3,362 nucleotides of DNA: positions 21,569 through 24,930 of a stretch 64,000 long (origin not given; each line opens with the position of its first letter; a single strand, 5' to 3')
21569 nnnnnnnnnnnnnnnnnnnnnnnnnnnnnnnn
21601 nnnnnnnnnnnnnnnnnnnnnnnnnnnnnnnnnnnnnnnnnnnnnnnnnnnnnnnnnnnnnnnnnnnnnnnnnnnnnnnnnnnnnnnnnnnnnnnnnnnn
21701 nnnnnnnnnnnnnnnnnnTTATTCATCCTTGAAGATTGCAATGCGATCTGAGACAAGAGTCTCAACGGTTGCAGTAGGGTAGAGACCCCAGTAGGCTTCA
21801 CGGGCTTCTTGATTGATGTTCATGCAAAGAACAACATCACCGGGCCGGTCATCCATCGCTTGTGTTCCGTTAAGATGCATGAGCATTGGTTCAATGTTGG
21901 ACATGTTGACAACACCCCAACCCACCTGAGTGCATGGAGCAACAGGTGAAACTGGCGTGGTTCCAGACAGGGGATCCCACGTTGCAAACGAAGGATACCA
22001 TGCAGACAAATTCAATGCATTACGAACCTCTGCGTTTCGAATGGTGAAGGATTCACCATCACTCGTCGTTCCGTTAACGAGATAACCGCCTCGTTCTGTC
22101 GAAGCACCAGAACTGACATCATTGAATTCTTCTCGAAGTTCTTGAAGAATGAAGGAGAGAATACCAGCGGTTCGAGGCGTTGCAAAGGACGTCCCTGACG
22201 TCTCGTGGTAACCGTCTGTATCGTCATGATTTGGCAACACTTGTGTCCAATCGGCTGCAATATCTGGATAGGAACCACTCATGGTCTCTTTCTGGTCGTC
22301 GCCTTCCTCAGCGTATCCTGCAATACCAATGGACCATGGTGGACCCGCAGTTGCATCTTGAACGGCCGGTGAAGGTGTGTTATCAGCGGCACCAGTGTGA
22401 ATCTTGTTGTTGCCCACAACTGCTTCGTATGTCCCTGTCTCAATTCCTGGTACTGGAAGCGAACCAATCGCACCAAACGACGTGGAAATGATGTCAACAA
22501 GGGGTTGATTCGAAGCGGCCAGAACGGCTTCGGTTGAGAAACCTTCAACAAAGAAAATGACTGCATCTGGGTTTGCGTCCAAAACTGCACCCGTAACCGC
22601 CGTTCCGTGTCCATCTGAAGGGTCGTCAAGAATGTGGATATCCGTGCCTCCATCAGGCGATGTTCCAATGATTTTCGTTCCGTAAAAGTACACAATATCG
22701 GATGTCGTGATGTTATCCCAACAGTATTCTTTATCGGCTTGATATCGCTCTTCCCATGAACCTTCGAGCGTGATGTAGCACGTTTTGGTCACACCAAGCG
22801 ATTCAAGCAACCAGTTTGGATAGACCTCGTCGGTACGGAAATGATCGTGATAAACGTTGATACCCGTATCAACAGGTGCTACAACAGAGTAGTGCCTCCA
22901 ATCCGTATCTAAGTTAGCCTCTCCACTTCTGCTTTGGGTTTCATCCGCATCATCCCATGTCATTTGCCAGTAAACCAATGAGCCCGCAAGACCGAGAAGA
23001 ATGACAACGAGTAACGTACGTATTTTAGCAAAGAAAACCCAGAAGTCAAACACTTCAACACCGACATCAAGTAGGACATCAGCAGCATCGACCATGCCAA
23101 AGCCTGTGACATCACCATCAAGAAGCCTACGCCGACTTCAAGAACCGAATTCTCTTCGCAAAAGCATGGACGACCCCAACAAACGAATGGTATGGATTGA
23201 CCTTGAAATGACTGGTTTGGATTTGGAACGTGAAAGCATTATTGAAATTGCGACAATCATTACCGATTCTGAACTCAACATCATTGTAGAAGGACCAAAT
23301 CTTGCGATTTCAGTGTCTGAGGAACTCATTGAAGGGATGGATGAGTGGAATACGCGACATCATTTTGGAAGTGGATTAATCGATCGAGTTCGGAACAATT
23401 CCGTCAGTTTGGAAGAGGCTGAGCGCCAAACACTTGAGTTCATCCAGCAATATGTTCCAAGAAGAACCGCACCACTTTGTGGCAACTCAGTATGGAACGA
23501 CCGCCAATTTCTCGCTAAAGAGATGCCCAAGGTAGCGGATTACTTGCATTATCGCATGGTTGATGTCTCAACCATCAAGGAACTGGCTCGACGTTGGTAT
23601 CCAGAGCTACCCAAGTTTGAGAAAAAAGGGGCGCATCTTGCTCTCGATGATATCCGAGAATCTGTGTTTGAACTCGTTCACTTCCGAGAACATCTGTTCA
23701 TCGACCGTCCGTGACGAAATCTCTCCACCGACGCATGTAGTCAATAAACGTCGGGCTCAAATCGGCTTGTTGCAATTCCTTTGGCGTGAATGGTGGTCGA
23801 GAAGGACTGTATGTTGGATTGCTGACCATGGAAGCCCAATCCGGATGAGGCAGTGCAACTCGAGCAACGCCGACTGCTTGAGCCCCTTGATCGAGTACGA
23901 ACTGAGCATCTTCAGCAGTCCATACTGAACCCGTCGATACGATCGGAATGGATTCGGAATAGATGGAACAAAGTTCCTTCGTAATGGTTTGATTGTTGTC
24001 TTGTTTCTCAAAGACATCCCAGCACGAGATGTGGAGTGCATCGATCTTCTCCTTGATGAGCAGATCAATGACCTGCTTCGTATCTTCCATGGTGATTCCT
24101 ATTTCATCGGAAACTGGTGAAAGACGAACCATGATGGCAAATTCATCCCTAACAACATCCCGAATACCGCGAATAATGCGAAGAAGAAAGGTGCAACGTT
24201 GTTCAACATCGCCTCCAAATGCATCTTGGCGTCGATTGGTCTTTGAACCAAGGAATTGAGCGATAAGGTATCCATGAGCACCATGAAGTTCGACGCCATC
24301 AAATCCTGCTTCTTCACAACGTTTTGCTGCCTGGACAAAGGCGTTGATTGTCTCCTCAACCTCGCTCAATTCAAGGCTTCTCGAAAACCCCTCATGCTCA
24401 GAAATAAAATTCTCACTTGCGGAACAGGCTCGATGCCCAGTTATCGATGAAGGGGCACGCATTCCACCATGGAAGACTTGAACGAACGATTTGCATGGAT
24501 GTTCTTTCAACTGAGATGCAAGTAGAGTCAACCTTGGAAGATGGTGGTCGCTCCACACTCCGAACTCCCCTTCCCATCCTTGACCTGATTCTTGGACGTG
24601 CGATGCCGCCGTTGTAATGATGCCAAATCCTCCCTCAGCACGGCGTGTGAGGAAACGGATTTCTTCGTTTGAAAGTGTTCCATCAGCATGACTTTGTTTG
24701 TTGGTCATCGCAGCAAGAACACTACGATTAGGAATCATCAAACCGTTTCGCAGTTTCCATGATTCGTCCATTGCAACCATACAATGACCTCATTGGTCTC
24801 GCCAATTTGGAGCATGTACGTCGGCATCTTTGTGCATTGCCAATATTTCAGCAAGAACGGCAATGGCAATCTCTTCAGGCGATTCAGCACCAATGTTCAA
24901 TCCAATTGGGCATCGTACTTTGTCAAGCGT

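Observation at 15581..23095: Two membrane-anchored subtilases bracketing a 1342-aa, >30-TM membrane protein of unknown function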

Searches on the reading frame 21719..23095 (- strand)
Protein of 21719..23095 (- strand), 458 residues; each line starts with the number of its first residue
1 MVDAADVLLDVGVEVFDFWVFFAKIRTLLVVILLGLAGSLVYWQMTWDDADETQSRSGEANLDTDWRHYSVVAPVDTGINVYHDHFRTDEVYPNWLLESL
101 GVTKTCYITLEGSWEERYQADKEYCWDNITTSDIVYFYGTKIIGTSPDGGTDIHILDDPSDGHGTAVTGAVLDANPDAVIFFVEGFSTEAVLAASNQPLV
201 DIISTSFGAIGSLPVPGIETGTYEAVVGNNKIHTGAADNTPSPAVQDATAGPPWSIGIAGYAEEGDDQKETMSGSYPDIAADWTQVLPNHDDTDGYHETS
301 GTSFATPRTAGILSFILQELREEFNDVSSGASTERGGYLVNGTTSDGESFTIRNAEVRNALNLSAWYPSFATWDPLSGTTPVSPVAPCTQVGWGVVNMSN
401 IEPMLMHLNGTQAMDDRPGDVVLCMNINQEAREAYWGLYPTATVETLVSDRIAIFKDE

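Call 3: search_protein_families(library=pfam, proteins=[window:21719-23095:-], max_evalue=0.01)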
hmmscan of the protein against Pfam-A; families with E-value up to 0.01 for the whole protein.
window:21719-23095:- (458 aa): 1 family
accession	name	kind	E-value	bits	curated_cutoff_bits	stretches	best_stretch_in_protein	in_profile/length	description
PF00082.27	Peptidase_S8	-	1.3e-06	28.4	21.8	1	71-320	5-257/288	Subtilase family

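Call 4: search_protein_families(library=ncbifam, proteins=[window:21719-23095:-], max_evalue=0.01)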
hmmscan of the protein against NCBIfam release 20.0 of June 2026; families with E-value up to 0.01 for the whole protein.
window:21719-23095:- (458 aa): 2 families
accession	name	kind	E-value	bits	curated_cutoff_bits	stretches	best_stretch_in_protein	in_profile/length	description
TIGR03921.1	T7SS_mycosin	equivalog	7.6e-05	22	278.75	1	229-316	148-243/353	type VII secretion-associated serine protease mycosin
NF033595.1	denti_PrtP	equivalog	0.0031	16.2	300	0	288-317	428-457/606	dentilisin complex serine proteinase subunit PrtP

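Call 22: search_solved_structures(query=window:21719-23095:-, max_evalue=0.1, show_alignments=1)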
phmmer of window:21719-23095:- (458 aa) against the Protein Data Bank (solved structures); distinct sequences matched with E-value up to 0.1: 4.
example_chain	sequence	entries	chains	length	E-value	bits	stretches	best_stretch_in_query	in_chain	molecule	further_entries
2z2x_A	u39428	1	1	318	0.0075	18.2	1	236-322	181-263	Tk-subtilisin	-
1thm_A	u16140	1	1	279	0.015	17.3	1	254-325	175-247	THERMITASE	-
7xr8_A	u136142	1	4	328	0.04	15.9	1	196-325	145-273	Major intracellular serine protease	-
1s2n_A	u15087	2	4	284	0.085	14.8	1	234-319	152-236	extracellular subtilisin-like serine proteinase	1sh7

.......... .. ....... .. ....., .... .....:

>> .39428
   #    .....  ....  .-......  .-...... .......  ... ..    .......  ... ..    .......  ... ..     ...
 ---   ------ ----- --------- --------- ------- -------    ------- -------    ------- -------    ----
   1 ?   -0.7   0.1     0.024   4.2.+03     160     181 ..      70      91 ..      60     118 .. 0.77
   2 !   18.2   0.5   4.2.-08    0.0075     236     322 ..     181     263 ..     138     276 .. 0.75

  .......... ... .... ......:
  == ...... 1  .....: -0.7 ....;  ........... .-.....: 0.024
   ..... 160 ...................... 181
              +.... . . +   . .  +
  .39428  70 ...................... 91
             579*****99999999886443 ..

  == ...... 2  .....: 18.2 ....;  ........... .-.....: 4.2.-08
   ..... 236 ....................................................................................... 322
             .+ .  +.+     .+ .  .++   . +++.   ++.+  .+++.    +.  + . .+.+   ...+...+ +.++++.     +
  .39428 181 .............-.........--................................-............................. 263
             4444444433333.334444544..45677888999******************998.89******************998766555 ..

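Call 35: find_homologous_proteins(query=window:21719-23095:-)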
Query window:21719-23095:- (458 aa): 1993 proteins with E <= 0.001 among 8000 candidates; the best 120 are listed.
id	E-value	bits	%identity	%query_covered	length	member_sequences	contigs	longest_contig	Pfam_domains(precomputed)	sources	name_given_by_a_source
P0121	3.7e-270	915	90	97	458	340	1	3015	PF00082.28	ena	-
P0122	8.1e-269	910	88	100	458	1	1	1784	PF00082.28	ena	-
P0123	1.5e-268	909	88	100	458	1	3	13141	PF00082.28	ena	-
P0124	2.5e-268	908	87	100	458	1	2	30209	PF00082.28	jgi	jgi:hypothetical protein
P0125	5.4e-268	907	87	100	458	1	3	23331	PF00082.28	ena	-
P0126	6.5e-268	907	87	100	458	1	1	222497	PF00082.28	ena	-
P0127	9.6e-268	907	87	100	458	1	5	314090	PF00082.28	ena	-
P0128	1.3e-267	906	87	100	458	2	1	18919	PF00082.28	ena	-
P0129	1.4e-267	906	87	100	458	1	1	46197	PF00082.28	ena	-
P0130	1.5e-267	906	87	100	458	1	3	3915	PF00082.28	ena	-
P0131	3.0e-267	905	87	100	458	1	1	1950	PF00082.28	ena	-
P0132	3.1e-267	905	87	100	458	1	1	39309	PF00082.28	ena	-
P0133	3.1e-267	905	87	100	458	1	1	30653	PF00082.28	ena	-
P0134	3.3e-267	905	87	100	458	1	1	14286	PF00082.28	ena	-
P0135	3.4e-267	905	87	100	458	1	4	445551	PF00082.28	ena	-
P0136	4.5e-267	904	87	100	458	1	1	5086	PF00082.28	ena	-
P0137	4.6e-267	904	87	100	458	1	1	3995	PF00082.28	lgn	-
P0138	4.9e-267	904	87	100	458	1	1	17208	PF00082.28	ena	-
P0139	5.1e-267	904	87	100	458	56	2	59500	PF00082.28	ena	-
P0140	5.2e-267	904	87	100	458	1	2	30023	PF00082.28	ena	-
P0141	6.8e-267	904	87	100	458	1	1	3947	PF00082.28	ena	-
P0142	8.0e-267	904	87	100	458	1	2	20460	PF00082.28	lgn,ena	-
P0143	8.9e-267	903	87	100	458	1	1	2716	PF00082.28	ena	-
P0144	1.2e-266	903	87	100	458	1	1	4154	PF00082.28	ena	-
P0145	1.4e-266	903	87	100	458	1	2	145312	PF00082.28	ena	-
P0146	1.5e-266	903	87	100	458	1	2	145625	PF00082.28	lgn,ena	-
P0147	1.8e-266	902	87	100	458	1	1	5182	PF00082.28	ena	-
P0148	2.0e-266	902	87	100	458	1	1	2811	PF00082.28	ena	-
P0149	2.2e-266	902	87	100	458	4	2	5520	PF00082.28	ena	-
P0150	2.9e-266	902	87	100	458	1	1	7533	PF00082.28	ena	-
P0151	3.5e-266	901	86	100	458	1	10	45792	PF00082.28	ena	-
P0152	4.1e-266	901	87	100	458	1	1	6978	PF00082.28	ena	-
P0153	4.3e-266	901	87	100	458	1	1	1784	PF00082.28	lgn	-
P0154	4.7e-266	901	87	100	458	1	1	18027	PF00082.28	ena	-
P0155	9.2e-266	900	86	100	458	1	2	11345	PF00082.28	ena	-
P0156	1.3e-265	900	87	100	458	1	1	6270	PF00082.28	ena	-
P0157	1.8e-265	899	86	100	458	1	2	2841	PF00082.28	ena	-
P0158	2.0e-265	899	86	100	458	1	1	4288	PF00082.28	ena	-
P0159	3.6e-265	898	87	98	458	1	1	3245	PF00082.28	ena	-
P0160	5.6e-265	897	86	100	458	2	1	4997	PF00082.28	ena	-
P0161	7.0e-265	897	86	100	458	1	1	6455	PF00082.28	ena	-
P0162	1.4e-264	896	86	100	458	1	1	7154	PF00082.28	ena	-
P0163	1.9e-264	896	86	100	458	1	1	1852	PF00082.28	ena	-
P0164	4.2e-264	895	85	100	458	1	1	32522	PF00082.28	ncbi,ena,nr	ncbi:MAG: Uncharacterised protein [Candidatus Poseidoniaceae archaeon]|nr:MAG: Uncharacterised prote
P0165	5.3e-264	894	86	100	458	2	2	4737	PF00082.28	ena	-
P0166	1.3e-263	893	86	100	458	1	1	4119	PF00082.28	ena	-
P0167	1.4e-263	893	88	98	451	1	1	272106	PF00082.28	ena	-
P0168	2.0e-263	892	85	100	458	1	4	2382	PF00082.28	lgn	-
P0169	2.0e-263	892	86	100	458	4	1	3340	PF00082.28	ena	-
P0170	2.2e-263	892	86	100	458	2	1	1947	PF00082.28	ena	-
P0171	4.2e-263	891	86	100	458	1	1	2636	PF00082.28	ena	-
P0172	5.1e-263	891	88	98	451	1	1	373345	PF00082.28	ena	-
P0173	6.7e-263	891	85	100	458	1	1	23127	PF00082.28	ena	-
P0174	7.2e-263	890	86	100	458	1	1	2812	PF00082.28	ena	-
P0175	7.5e-263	890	86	100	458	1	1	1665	PF00082.28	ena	-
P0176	8.0e-263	890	86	100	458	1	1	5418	PF00082.28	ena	-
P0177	1.0e-262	890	86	100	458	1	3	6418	PF00082.28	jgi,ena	-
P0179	2.1e-262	889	86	100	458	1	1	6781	PF00082.28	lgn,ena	-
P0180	2.4e-262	889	86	100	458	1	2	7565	PF00082.28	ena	-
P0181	2.4e-262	889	85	100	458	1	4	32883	PF00082.28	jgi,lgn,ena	-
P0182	2.8e-262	889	85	100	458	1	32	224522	PF00082.28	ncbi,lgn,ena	ncbi:MAG: S8/S53 family peptidase [Candidatus Poseidoniaceae archaeon]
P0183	2.9e-262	888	86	100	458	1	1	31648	PF00082.28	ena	-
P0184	3.4e-262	888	86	100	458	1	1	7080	PF00082.28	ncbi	-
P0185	4.0e-262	888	86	100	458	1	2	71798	PF00082.28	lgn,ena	-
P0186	5.3e-262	888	86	100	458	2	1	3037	PF00082.28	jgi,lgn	-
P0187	6.7e-262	887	86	100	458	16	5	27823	PF00082.28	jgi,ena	-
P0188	9.0e-262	887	85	100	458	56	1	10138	PF00082.28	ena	-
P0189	1.8e-261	886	85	100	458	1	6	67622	PF00082.28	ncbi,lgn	-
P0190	4.0e-261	885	85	100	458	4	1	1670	PF00082.28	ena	-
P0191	5.5e-261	884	85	100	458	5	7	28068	PF00082.28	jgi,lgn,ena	-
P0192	7.1e-261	884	85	100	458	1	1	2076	PF00082.28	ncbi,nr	ncbi:MAG: S8/S53 family peptidase [Candidatus Thermoplasmatota archaeon]|nr:S8/S53 family peptidase 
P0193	1.0e-260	883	84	100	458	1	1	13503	PF00082.28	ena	-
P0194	4.5e-259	878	87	97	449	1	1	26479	PF00082.28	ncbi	-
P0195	5.5e-259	878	84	100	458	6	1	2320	PF00082.28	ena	-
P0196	4.4e-258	875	84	100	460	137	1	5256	PF00082.28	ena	-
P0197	2.1e-255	866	84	100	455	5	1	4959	PF00082.28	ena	-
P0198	1.3e-252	857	81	100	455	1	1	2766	PF00082.28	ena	-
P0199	8.1e-252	854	81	100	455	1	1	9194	PF00082.28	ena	-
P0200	8.1e-252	854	81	100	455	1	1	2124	PF00082.28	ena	-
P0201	1.5e-251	853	82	100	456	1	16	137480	PF00082.28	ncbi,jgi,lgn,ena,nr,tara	ncbi:MAG: hypothetical protein CMA41_03255 [Euryarchaeota archaeon]|jgi:hypothetical protein|nr:hypo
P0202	1.8e-251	853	82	100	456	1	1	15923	PF00082.28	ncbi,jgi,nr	ncbi:MAG: S8/S53 family peptidase [Candidatus Poseidoniaceae archaeon]|jgi:hypothetical protein|nr:S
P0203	2.5e-251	852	82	100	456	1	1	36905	PF00082.28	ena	-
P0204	7.1e-251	851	82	100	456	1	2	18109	PF00082.28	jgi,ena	-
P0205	1.5e-250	850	82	100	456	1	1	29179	PF00082.28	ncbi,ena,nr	ncbi:MAG: Uncharacterised protein [Euryarchaeota archaeon UBA443]|nr:MAG: Uncharacterised protein [E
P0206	2.9e-250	849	92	86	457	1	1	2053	PF00082.28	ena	-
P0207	7.0e-250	848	82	100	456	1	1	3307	PF00082.28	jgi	-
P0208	2.9e-249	846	81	100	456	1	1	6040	PF00082.28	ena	-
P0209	3.4e-249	845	88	89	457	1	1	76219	PF00082.28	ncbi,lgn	-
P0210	4.3e-249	845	81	100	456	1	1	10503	PF00082.28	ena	-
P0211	1.3e-227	774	75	97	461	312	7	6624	PF00082.28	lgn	-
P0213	7.2e-220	749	80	87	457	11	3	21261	PF00082.28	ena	-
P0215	2.8e-218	743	79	87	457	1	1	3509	PF00082.28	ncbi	-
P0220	1.8e-217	741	84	83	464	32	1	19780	PF00082.28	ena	-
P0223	3.1e-217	740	83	83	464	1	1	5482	PF00082.28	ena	-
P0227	8.3e-217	739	83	83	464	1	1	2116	PF00082.28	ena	-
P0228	8.7e-217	739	83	83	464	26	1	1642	PF00082.28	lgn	-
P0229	1.0e-216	738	83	83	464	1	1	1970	PF00082.28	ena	-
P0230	1.3e-216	738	83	83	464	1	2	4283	PF00082.28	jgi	-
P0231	2.5e-216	737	84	83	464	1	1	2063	PF00082.28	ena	-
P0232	2.7e-216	737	78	91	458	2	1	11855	PF00082.28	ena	-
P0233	5.0e-216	736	83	83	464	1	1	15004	PF00082.28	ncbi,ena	-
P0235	5.7e-216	736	84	83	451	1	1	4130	PF00082.28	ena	-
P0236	8.2e-216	735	83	83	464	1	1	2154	PF00082.28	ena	-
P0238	1.1e-215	735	83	83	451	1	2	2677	PF00082.28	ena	-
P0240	1.4e-215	735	83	83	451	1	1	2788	PF00082.28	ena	-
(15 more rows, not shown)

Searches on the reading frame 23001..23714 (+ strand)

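Call 3: search_protein_families(library=pfam, proteins=[window:23001-23714:+], max_evalue=0.01)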
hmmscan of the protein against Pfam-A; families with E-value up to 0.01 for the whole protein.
window:23001-23714:+ (237 aa): 2 families
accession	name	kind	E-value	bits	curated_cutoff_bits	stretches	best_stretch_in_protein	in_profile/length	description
PF00929.31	RNase_T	-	2.1e-31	110.1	24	1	64-222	1-161/164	Exonuclease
PF16473.11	Rv2179c-like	-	0.0034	17.6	27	0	132-219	75-167/177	3'-5' exoribonuclease Rv2179c-like domain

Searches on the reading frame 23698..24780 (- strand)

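Call 3: search_protein_families(library=pfam, proteins=[window:23698-24780:-], max_evalue=0.01)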
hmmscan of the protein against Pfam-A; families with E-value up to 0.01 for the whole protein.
window:23698-24780:- (360 aa): 2 families
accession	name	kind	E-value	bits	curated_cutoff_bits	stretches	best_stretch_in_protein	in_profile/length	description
PF00724.26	Oxidored_FMN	-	2.6e-60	204.9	27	1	15-319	12-335/342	NADH:flavin oxidoreductase / NADH oxidase family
PF01207.24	Dus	-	8.8e-05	22.2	20.4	1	267-317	176-225/311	Dihydrouridine synthase (Dus)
